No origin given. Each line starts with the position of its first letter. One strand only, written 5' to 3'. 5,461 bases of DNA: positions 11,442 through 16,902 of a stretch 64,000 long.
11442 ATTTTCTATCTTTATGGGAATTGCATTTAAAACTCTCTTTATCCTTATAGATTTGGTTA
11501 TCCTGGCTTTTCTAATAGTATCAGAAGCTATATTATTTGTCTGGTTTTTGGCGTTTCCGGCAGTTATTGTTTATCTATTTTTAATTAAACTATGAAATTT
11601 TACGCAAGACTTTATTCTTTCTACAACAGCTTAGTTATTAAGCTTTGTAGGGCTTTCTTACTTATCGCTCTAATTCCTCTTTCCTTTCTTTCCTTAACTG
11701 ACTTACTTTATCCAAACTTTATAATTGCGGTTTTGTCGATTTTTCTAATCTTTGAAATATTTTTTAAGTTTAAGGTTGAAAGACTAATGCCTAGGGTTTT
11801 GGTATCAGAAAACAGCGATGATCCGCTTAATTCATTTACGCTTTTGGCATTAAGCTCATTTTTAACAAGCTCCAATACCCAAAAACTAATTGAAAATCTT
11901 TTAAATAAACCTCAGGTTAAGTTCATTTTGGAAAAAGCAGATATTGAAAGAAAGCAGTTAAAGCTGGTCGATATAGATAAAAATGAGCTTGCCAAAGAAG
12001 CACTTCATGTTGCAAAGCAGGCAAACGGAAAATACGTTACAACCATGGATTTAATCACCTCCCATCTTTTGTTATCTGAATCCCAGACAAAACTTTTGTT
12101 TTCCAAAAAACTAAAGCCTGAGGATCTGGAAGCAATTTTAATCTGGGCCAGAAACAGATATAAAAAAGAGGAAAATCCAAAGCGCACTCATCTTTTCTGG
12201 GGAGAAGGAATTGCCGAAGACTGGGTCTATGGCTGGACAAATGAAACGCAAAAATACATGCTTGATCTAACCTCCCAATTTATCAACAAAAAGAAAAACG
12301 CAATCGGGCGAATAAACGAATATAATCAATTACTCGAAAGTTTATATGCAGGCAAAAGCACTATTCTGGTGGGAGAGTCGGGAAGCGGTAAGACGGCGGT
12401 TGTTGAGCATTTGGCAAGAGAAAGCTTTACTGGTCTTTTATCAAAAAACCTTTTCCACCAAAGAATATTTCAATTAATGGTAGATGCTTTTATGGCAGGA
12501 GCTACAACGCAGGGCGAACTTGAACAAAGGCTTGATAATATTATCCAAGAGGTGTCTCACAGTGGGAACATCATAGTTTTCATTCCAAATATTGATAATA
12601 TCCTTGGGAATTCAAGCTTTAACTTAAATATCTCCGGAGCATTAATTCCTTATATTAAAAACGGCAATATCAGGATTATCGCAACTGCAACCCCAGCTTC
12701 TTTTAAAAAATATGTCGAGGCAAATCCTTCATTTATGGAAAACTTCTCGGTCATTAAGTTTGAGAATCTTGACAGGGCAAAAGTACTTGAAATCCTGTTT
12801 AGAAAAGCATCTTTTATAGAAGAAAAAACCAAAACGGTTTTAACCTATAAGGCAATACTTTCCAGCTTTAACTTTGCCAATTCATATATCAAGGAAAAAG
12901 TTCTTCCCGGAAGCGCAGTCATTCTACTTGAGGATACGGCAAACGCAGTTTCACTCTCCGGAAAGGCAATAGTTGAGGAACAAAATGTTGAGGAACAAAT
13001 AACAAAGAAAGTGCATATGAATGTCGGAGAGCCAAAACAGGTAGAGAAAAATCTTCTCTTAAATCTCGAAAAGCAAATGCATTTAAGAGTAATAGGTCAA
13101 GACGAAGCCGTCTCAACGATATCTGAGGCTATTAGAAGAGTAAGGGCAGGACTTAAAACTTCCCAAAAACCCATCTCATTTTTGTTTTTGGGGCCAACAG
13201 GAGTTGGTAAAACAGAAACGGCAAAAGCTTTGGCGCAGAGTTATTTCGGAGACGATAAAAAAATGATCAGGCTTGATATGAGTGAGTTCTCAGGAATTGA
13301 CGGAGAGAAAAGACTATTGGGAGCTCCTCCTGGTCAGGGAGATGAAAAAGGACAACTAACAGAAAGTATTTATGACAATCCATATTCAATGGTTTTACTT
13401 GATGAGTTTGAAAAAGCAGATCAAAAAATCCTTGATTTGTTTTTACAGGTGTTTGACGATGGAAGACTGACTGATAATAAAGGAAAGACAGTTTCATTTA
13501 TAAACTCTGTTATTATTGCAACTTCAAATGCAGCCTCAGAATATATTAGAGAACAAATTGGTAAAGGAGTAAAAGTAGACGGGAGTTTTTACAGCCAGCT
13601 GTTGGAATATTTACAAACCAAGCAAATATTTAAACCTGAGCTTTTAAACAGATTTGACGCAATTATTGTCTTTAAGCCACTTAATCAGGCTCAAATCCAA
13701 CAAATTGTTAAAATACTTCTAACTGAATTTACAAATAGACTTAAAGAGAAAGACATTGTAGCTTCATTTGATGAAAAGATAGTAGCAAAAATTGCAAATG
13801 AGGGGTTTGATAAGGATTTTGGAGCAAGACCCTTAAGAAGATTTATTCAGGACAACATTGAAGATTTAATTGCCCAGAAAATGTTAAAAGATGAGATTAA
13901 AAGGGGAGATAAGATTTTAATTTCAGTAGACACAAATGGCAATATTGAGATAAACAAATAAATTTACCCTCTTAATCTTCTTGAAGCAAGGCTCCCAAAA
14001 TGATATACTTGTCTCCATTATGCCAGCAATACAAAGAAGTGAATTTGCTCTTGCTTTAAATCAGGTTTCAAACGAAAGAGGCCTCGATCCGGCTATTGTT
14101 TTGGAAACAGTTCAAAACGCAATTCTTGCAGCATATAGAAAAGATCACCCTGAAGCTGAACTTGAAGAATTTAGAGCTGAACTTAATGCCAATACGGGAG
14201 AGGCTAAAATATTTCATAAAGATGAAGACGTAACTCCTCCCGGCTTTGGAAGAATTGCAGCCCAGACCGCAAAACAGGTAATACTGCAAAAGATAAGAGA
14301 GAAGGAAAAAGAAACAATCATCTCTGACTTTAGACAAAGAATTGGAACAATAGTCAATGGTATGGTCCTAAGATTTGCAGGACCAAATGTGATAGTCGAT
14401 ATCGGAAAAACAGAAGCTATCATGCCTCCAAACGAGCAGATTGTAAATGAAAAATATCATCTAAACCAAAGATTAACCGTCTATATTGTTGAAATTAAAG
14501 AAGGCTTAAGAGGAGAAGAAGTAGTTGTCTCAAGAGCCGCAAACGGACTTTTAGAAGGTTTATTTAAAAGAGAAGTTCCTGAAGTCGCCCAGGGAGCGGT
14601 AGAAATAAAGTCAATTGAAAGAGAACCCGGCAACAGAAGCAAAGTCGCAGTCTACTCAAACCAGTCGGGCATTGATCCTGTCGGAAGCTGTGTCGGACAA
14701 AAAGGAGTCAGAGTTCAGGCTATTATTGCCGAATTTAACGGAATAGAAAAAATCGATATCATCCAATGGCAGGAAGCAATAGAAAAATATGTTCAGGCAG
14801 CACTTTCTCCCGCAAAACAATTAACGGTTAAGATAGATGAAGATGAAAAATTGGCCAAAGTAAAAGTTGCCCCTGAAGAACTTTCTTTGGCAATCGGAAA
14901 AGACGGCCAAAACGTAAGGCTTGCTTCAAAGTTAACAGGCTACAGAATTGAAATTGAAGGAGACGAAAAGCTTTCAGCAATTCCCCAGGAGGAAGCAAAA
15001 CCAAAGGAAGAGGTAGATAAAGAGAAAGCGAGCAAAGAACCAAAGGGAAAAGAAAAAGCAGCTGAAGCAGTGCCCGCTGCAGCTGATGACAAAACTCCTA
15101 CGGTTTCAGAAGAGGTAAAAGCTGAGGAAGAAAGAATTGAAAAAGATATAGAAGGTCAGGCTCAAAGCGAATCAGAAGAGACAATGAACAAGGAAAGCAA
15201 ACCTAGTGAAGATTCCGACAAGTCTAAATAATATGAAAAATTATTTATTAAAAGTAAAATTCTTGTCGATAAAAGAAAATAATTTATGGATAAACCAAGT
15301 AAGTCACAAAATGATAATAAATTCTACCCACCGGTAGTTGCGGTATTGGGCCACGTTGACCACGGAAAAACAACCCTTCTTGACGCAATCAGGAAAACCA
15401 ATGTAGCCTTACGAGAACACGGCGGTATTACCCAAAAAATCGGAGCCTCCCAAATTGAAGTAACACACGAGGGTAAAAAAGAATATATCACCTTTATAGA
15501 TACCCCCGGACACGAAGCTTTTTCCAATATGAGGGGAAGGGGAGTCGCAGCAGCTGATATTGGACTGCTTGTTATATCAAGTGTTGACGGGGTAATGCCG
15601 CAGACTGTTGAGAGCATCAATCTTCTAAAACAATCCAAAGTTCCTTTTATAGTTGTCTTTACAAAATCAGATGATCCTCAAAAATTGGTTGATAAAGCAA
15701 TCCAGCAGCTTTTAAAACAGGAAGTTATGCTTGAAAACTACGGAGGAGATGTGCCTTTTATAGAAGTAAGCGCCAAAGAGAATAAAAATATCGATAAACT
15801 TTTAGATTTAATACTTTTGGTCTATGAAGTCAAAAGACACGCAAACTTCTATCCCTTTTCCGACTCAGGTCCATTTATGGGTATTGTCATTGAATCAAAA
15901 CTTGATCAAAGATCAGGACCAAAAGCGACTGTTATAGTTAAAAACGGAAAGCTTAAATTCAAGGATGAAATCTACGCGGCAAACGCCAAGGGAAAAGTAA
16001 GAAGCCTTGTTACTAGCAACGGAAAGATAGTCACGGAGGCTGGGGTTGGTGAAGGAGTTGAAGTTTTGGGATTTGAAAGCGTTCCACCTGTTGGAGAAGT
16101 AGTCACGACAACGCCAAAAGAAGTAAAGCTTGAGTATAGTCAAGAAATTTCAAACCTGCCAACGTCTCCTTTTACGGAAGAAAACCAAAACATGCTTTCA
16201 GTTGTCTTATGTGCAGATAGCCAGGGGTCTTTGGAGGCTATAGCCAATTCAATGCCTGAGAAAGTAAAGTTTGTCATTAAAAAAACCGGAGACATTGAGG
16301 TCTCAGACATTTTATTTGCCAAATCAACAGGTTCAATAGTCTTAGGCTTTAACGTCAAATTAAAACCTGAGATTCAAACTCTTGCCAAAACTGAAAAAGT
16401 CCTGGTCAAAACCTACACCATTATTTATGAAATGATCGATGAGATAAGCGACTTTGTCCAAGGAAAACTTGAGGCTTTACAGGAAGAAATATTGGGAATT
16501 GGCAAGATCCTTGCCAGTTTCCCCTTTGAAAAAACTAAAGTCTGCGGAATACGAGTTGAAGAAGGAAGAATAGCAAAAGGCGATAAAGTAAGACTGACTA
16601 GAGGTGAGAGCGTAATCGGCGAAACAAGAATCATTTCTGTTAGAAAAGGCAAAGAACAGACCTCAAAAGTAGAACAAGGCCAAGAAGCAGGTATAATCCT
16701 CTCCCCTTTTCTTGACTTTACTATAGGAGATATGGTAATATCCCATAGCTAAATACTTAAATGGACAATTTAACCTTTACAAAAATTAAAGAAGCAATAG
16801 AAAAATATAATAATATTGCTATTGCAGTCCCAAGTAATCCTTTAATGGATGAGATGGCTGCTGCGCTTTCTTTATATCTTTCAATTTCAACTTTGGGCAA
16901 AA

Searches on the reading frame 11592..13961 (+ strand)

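Call 85: search_protein_families(library=pfam, proteins=[window:11592-13961:+], max_evalue=0.0001)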
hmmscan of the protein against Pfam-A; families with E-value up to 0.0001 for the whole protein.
window:11592-13961:+ (789 aa): 14 families
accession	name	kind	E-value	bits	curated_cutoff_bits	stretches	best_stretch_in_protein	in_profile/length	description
PF07724.20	AAA_2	-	2e-45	155.3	27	1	527-691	3-166/166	AAA domain (Cdc48 subfamily)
PF10431.15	ClpB_D2-small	-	4.5e-24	84.7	21.9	1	697-776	1-80/81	C-terminal, D2-small domain, of ClpB protein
PF00004.35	AAA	-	1.9e-16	61.2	21.2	2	258-366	2-108/131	ATPase family associated with various cellular activities (AAA)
PF07728.20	AAA_5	-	3.1e-11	43.9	22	1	530-649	2-125/139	AAA domain (dynein-related subfamily)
PF12775.13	AAA_7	-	3.5e-08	33.6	25.8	0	246-279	24-58/181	P-loop containing dynein motor region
PF13191.12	AAA_16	-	8.1e-08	33.4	32.6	0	238-277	3-47/167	AAA ATPase domain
PF20720.3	nSTAND3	-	1e-07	32.2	27.2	0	242-278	5-41/155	Novel STAND NTPase 3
PF00158.32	Sigma54_activat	-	3.4e-07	30.5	20.2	0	510-652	11-149/168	Sigma-54 interaction domain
PF13401.12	AAA_22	-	4.8e-07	30.6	27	0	255-336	6-95/130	AAA domain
PF13238.12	AAA_18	-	4.5e-06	27.6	29.4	0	258-329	2-77/128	AAA domain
PF13671.12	AAA_33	-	5.2e-06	27.3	27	0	258-321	3-66/143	AAA domain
PF06414.18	Zeta_toxin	-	8.9e-06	25.7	22.3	0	518-566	8-54/199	Zeta toxin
PF00005.33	ABC_tran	-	2.6e-05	25.3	25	0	249-277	6-34/137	ABC transporter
PF04851.21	ResIII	-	7.3e-05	23.2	22.5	0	512-554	10-50/164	Type III restriction enzyme, res subunit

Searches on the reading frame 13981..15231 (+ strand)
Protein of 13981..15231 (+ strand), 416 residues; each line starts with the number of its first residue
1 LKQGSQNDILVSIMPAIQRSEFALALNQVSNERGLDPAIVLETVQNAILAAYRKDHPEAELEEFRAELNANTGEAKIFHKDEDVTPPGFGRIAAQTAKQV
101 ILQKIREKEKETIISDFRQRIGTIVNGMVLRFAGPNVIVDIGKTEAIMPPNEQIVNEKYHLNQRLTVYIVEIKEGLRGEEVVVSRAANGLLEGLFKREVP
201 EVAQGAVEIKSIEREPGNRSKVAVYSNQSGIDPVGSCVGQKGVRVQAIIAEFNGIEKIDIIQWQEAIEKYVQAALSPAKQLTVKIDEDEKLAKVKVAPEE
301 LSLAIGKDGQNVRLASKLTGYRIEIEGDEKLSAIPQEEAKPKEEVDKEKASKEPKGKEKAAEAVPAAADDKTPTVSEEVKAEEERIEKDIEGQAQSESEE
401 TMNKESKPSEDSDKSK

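Call 85: search_protein_families(library=pfam, proteins=[window:13981-15231:+], max_evalue=0.0001)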
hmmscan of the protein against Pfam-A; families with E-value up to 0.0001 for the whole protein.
window:13981-15231:+ (416 aa): 3 families
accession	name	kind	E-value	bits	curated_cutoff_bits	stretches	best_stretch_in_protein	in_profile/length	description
PF13184.12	KH_5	-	2.1e-23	82.6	27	1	216-285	1-69/69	NusA-like KH domain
PF08529.16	NusA_N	-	5.2e-17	62.6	23.8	2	21-82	1-60/119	NusA N-terminal domain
PF23095.1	KH_NusA_C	-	4.3e-07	30.3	34.2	1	294-326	3-35/59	Transcription termination/antitermination protein NusA, KH domain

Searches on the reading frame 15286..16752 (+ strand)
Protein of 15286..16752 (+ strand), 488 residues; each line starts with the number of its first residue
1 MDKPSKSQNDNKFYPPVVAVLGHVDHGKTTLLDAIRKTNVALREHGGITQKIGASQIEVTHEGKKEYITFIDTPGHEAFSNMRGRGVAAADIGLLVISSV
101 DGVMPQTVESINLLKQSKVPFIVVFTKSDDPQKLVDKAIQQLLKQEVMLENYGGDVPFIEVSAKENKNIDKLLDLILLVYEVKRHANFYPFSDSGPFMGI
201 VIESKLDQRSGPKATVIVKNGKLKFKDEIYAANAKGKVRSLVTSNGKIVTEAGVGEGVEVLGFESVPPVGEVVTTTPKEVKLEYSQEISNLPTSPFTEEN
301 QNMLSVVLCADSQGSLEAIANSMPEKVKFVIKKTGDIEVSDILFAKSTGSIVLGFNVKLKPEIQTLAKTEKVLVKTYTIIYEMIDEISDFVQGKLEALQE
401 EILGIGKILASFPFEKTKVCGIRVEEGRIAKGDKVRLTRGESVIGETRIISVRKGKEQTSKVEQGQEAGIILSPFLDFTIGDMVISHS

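Call 85: search_protein_families(library=pfam, proteins=[window:15286-16752:+], max_evalue=0.0001)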
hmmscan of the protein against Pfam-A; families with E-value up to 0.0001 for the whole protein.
window:15286-16752:+ (488 aa): 6 families
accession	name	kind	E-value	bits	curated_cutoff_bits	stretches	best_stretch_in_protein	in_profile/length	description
PF00009.33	GTP_EFTU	-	2.1e-36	125.8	26.5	1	18-177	6-183/188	Elongation factor Tu GTP binding domain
PF11987.13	IF-2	-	1.6e-22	80.1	27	1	297-387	20-116/117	Translation-initiation factor 2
PF22042.2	EF-G_D2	-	1.8e-16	60.5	27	1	196-275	1-83/84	Elongation factor G domain 2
PF01926.29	MMR_HSR1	-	2.9e-10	40.7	21.9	1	18-127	2-113/113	50S ribosome-binding GTPase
PF00071.28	Ras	-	2.8e-09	37.2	21.6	1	18-176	2-156/162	Ras family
PF03144.31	GTP_EFTU_D2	-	4.3e-09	37.1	30.3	1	419-473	3-59/73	Elongation factor Tu domain 2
